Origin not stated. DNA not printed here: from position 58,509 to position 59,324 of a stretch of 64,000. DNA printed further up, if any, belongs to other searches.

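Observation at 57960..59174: Pilin gene co-translated with a small HAMP-like membrane protein, followed by a degenerate partial copy of that partner gene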

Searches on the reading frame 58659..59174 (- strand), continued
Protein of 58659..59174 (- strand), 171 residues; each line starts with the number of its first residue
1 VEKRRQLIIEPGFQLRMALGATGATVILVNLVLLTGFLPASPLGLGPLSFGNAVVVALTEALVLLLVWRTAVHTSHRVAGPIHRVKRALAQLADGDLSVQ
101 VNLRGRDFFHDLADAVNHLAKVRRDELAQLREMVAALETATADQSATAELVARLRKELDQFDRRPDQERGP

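Call 29: find_related_loci(query=window:58659-59174:-, collection=genome_contigs, flank=6000)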
Query window:58659-59174:- (171 aa) in genome_contigs; peptide patterns used: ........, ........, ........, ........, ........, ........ (x = any residue, [..] = any of these).
269 stretches matched a pattern; 1 encode a relative of the query (tblastn E <= 1e-3); 1 distinct loci.
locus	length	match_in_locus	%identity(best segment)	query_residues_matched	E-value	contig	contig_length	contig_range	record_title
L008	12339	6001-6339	35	47-160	1e-6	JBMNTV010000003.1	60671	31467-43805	MAG: Christensenellales bacterium isolate SBF912SR6HQ0001 scaffold_877_c1, whole genome shotgun sequence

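Call 30: list_cluster_members(proteins=[window:58659-59174:-, window:58228-58662:-, window:54596-56431:+, window:53214-54596:+, window:57410-57949:+, window:56475-57413:+])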
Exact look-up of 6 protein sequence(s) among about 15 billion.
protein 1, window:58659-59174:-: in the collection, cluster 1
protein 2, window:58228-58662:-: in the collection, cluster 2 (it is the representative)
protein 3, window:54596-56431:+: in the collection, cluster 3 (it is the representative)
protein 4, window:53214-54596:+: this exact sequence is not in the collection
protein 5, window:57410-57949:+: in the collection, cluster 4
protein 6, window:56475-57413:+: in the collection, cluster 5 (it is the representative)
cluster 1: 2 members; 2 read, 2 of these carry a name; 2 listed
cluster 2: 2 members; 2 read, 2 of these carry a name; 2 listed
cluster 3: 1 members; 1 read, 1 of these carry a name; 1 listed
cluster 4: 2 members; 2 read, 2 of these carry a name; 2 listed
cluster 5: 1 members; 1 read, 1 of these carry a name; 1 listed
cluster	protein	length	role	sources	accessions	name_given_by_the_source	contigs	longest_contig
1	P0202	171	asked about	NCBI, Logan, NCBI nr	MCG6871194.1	MAG: HAMP domain-containing protein [Gammaproteobacteria bacterium] | HAMP domain-containing protein [Gammaproteobacteria bacterium]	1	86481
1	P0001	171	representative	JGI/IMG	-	methyl-accepting chemotaxis protein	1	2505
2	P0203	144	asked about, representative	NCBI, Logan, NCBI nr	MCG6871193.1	MAG: pilin [Gammaproteobacteria bacterium] | pilin [Gammaproteobacteria bacterium]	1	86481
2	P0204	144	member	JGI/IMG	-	type IV pilus assembly protein PilA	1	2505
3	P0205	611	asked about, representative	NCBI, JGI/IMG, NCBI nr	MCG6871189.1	MAG: glutamine--fructose-6-phosphate transaminase (isomerizing) [Gammaproteobacteria ... | glucosamine--fructose-6-phosphate aminotransferase (isomerizing) | glutamine--fructose-6-phosphate transaminase (isomerizing) [Gammaproteobacteria bacterium]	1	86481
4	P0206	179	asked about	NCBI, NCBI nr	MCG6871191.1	MAG: dTDP-4-dehydrorhamnose 3,5-epimerase family protein [Gammaproteobacteria bacterium] | dTDP-4-dehydrorhamnose 3,5-epimerase family protein [Gammaproteobacteria bacterium]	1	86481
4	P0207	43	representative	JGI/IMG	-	dTDP-4-dehydrorhamnose 3,5-epimerase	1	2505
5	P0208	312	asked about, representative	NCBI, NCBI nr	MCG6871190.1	MAG: glycosyltransferase [Gammaproteobacteria bacterium] | glycosyltransferase [Gammaproteobacteria bacterium]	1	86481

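Call 38: find_related_loci(query=A6, collection=metagenome_contigs, flank=3000)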
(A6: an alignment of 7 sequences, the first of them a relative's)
Query A6 (175 aa) in metagenome_contigs; peptide patterns used: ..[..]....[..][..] (x = any residue, [..] = any of these).
600 stretches matched a pattern (row limit reached: there are more); 525 encode a relative of the query (tblastn E <= 1e-3); the best 80 are kept; 80 distinct loci.
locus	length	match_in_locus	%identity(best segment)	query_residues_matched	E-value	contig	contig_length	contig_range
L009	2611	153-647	33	1-166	5e-27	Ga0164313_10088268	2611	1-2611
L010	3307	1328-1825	32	1-167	2e-24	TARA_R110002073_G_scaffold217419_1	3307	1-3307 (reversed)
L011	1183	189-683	31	1-166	2e-24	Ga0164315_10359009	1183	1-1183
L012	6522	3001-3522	31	1-175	4e-24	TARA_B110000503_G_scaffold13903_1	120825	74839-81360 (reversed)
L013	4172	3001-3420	33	1-142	6e-24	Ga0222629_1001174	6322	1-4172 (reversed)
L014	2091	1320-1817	31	1-167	1e-23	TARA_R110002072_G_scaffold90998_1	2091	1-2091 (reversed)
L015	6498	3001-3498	32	1-167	1e-23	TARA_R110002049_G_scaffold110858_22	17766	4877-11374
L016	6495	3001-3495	33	1-165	2e-23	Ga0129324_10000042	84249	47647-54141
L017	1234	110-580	35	1-157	1e-23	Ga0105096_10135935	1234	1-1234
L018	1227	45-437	37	1-133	2e-23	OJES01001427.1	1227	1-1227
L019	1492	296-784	30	1-164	3e-23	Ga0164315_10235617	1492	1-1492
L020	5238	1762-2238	36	1-160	8e-23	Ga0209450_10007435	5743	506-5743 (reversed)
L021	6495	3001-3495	33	1-165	8e-23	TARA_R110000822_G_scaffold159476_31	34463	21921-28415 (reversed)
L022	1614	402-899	33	1-167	2e-22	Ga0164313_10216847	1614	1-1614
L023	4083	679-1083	39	1-133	2e-22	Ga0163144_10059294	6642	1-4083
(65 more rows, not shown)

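Call 65: find_encoding_contigs(protein=P0004, flank=4000, max_places=3)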
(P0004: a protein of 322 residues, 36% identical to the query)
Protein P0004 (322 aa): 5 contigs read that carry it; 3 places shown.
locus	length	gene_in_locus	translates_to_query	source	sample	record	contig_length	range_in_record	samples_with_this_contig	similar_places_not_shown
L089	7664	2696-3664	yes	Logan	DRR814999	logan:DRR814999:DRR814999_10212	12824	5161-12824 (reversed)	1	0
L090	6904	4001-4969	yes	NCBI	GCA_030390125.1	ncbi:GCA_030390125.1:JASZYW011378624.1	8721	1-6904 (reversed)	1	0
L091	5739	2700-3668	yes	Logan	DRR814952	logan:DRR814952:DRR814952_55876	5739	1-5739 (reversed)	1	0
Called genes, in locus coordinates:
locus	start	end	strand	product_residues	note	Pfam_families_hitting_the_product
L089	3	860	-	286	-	?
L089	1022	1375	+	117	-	PF10994:DUF2817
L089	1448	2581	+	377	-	PF13527:Acetyltransf_9 (weak), PF13673:Acetyltransf_10, PF00583:Acetyltransf_1, PF13508:Acetyltransf_7, PF08445:FR47 (faint), PF11814:DUF3335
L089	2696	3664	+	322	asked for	PF00672:HAMP (faint), PF00114:Pilin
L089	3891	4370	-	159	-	PF00254:FKBP_C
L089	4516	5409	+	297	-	PF03547:Mem_trans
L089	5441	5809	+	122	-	-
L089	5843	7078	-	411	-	PF16036:Chalcone_3, PF13103:TonB_2, PF03544:TonB_C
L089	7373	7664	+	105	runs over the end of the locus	-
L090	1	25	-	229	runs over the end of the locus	PF00005:ABC_tran, PF13304:AAA_21 (faint)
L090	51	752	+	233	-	PF25182:NonGDSL, PF00657:Lipase_GDSL, PF13472:Lipase_GDSL_2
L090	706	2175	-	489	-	PF14401:RLAN, PF08443:RimK (weak)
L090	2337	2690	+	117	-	PF10994:DUF2817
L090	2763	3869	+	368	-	PF13527:Acetyltransf_9 (weak), PF13673:Acetyltransf_10, PF00583:Acetyltransf_1, PF13508:Acetyltransf_7, PF08445:FR47 (faint), PF11814:DUF3335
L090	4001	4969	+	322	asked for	PF00672:HAMP (faint), PF00114:Pilin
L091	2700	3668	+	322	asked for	PF00672:HAMP (faint), PF00114:Pilin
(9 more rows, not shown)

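Call 66: find_encoding_contigs(protein=P0002, flank=6000, max_places=3)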
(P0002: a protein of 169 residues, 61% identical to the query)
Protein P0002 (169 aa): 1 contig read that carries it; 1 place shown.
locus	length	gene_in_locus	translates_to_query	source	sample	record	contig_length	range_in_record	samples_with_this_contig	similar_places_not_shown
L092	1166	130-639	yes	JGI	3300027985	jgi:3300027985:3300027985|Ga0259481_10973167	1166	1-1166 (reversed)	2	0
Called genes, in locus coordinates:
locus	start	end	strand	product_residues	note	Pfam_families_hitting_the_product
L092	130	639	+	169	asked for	-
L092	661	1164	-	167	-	?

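Call 78: list_cluster_members(proteins=[P0003, P0004, P0005, P0006, P0007, P0008, P0013, P0021, P0044, P0051])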
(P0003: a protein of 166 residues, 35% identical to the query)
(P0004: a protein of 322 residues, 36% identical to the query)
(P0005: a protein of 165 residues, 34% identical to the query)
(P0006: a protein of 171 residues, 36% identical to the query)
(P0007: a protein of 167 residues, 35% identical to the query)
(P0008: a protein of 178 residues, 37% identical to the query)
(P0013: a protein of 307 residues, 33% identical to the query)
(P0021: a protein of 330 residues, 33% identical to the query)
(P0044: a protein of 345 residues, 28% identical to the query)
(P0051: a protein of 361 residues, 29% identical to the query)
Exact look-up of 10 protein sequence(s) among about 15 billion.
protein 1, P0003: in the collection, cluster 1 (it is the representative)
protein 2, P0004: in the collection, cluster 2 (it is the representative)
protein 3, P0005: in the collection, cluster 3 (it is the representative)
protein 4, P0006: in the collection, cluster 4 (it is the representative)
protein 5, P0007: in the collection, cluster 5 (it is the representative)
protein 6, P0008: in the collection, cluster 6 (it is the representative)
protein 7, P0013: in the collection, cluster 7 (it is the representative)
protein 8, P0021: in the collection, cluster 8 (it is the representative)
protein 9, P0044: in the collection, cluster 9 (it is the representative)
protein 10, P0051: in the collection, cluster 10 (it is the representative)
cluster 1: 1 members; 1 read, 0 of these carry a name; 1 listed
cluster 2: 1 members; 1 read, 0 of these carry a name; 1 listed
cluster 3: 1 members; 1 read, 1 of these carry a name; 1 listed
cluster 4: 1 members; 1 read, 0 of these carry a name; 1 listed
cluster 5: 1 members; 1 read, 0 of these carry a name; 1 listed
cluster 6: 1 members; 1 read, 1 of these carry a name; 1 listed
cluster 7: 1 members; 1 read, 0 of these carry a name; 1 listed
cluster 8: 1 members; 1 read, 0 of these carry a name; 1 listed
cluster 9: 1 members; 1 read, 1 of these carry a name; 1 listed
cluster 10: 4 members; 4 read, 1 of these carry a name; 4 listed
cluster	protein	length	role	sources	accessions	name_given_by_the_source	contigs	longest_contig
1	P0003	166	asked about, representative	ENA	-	-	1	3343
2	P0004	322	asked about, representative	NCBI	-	-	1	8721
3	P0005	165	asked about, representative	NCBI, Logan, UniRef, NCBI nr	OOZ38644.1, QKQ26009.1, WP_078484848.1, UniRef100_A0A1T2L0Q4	hypothetical protein BOW53_14715 [Solemya pervernicosa gill symbiont] | HAMP domain-containing protein n=2 Tax=Gammaproteobacteria incertae sedis TaxID=118884 ... | methyl-accepting chemotaxis protein [Candidatus Reidiella endopervernicosa]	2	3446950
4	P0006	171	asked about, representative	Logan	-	-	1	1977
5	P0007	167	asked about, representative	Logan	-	-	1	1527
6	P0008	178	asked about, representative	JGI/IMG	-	methyl-accepting chemotaxis protein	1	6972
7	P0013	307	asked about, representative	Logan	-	-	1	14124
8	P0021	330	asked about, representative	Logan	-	-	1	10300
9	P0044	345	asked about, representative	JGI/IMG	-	type IV pilus assembly protein PilA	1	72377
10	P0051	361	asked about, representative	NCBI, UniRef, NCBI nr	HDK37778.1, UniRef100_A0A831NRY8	MAG TPA: prepilin-type N-terminal cleavage/methylation domain-containing protein ... | Prepilin-type N-terminal cleavage/methylation domain-containing protein n=1 ... | prepilin-type N-terminal cleavage/methylation domain-containing protein [Thiolapillus ...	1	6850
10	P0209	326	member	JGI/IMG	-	-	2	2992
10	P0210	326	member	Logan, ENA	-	-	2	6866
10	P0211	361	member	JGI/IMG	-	-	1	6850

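Call 79: find_encoding_contigs(protein=P0005, flank=8000, max_places=1)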
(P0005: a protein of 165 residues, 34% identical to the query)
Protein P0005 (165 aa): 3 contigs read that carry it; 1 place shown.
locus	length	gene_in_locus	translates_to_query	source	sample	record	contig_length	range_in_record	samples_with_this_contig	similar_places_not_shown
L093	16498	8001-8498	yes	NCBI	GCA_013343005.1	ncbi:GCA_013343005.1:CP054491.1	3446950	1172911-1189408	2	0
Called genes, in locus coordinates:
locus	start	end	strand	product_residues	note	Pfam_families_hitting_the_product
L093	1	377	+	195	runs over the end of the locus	PF01195:Pept_tRNA_hydro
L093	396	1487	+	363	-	PF01926:MMR_HSR1, PF02421:FeoB_N, PF06071:YchF-GTPase_C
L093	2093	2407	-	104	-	-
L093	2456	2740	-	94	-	-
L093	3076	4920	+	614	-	PF00672:HAMP, PF13185:GAF_2, PF13492:GAF_3, PF01966:HD, PF13487:HD_5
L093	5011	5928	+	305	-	PF00005:ABC_tran, PF02463:SMC_N (faint), PF13304:AAA_21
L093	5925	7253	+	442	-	-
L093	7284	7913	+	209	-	-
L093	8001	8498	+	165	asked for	-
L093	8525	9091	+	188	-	PF07963:N_methyl, PF00114:Pilin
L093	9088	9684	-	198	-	PF03886:ABC_trans_aux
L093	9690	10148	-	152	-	-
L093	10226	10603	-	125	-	PF02470:MlaD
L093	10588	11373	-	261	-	PF00005:ABC_tran, PF13304:AAA_21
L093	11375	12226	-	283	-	PF02405:MlaE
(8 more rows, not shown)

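Call 80: find_encoding_contigs(protein=P0044, flank=6000, max_places=1)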
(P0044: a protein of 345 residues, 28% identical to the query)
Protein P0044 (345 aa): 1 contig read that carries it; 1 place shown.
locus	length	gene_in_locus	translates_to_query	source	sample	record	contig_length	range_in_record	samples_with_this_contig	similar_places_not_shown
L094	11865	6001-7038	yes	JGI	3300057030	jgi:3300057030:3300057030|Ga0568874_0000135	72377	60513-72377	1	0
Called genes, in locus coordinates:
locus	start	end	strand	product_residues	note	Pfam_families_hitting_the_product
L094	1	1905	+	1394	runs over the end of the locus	PF00176:SNF2-rel_dom, PF00271:Helicase_C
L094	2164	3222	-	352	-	PF00793:DAHP_synth_1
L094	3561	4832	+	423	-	PF13354:Beta-lactamase2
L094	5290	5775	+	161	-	PF00011:HSP20, PF17886:ArsA_HSP20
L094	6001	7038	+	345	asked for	PF07963:N_methyl (weak), PF00114:Pilin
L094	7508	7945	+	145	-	PF07963:N_methyl, PF00114:Pilin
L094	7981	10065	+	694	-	-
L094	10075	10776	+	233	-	PF02353:CMAS (weak), PF13489:Methyltransf_23, PF01209:Ubie_methyltran, PF07021:MetW, PF13847:Methyltransf_31, PF08241:Methyltransf_11, PF08242:Methyltransf_12, PF13649:Methyltransf_25, +1 more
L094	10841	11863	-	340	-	?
